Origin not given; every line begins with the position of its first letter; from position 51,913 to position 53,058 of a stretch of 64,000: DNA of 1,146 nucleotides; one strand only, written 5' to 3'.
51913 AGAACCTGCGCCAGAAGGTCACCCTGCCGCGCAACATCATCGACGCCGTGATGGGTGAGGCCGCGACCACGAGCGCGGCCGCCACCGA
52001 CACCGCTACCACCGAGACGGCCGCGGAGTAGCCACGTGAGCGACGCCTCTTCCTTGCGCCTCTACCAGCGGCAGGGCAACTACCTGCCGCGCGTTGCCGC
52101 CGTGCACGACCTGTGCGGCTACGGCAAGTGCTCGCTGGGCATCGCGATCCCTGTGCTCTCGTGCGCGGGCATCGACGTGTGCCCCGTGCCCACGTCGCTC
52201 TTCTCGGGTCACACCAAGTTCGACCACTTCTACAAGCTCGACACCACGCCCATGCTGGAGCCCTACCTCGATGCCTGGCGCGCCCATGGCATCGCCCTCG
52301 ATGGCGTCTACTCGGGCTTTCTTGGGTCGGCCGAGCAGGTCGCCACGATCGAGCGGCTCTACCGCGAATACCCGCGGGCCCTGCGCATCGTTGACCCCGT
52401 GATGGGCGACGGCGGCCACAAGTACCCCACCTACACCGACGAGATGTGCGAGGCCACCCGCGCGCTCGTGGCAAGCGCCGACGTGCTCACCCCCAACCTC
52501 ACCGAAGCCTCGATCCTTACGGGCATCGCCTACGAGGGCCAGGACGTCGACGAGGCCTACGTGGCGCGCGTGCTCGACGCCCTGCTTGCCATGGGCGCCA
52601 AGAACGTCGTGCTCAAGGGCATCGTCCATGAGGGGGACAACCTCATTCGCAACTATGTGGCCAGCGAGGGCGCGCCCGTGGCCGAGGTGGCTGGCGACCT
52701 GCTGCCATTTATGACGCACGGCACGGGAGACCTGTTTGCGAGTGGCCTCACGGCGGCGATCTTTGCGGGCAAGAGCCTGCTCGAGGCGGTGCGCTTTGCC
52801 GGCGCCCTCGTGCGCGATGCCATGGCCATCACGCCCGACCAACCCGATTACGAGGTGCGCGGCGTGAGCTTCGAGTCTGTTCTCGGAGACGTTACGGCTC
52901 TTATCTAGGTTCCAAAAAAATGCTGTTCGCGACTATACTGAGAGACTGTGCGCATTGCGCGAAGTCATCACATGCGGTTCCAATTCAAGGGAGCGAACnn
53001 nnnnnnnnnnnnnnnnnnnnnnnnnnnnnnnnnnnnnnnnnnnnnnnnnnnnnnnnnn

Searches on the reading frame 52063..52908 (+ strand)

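Call 3: search_protein_families(library=pfam, proteins=[window:52063-52908:+])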
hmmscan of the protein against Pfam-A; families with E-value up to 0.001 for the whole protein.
window:52063-52908:+ (281 aa): 2 families
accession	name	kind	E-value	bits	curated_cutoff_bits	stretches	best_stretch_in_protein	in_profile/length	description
PF08543.17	Phos_pyr_kin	-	5.6e-26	91.9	27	1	75-255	57-233/246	Phosphomethylpyrimidine kinase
PF00294.29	PfkB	-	3.7e-10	40.1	25.8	1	126-248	172-284/302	pfkB family carbohydrate kinase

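Call 4: search_protein_families(library=ncbifam, proteins=[window:52063-52908:+])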
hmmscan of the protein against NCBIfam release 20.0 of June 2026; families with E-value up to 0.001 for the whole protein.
window:52063-52908:+ (281 aa): 17 families
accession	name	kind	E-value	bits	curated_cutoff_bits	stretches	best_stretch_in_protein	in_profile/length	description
NF005491.0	PRK07105.1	equivalog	1.8e-65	221.1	231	1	7-278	4-278/286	pyridoxamine kinase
NF006034.0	PRK08176.1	equivalog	8.5e-27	94.1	342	1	11-260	18-270/283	pyridoxine/pyridoxal/pyridoxamine kinase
TIGR00687.1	pyridox_kin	equivalog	2.6e-24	86.1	144.5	1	29-268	23-269/288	pyridoxal kinase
NF004398.0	PRK05756.1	equivalog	7.2e-23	81.3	292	1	28-268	22-268/287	pyridoxal kinase PdxY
TIGR00097.1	HMP-P_kinase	equivalog_domain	1.7e-20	73.4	204.95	1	77-255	66-239/254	bifunctional hydroxymethylpyrimidine kinase/phosphomethylpyrimidine kinase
NF011301.0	PRK14713.1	equivalog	2.7e-17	62.7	512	1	74-255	86-263/534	bifunctional hydroxymethylpyrimidine kinase/phosphomethylpyrimidine kinase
NF009077.0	PRK12412.1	equivalog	4.9e-13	49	385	1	65-254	62-246/274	pyridoxine/pyridoxal/pyridoxamine kinase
NF006346.0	PRK08573.1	equivalog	1.8e-12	46.7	528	1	77-255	72-245/450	bifunctional hydroxymethylpyrimidine kinase/phosphomethylpyrimidine kinase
NF007070.0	PRK09517.1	equivalog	3.7e-12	45.4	761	1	64-255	297-483/755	multifunctional thiamine-phosphate pyrophosphorylase/synthase/phosphomethylpyrimidine kinase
NF009078.0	PRK12413.1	equivalog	7.4e-12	45.4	225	1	77-255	69-241/253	bifunctional hydroxymethylpyrimidine kinase/phosphomethylpyrimidine kinase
NF009259.0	PRK12616.1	equivalog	5.8e-09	36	390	1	74-254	70-247/270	bifunctional hydroxymethylpyrimidine kinase/phosphomethylpyrimidine kinase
NF008353.0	PRK11142.1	equivalog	8e-08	32.1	341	1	133-249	173-279/307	ribokinase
TIGR02152.1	D_ribokin_bact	equivalog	4.8e-07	29.4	299.65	1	133-249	170-276/298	ribokinase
TIGR04382.1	myo_inos_iolC_N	equivalog_domain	4.5e-05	22.9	300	1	127-257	177-296/309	5-dehydro-2-deoxygluconokinase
TIGR03168.1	1-PFK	subfamily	0.0002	20.4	216.4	1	133-253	171-281/305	hexose kinase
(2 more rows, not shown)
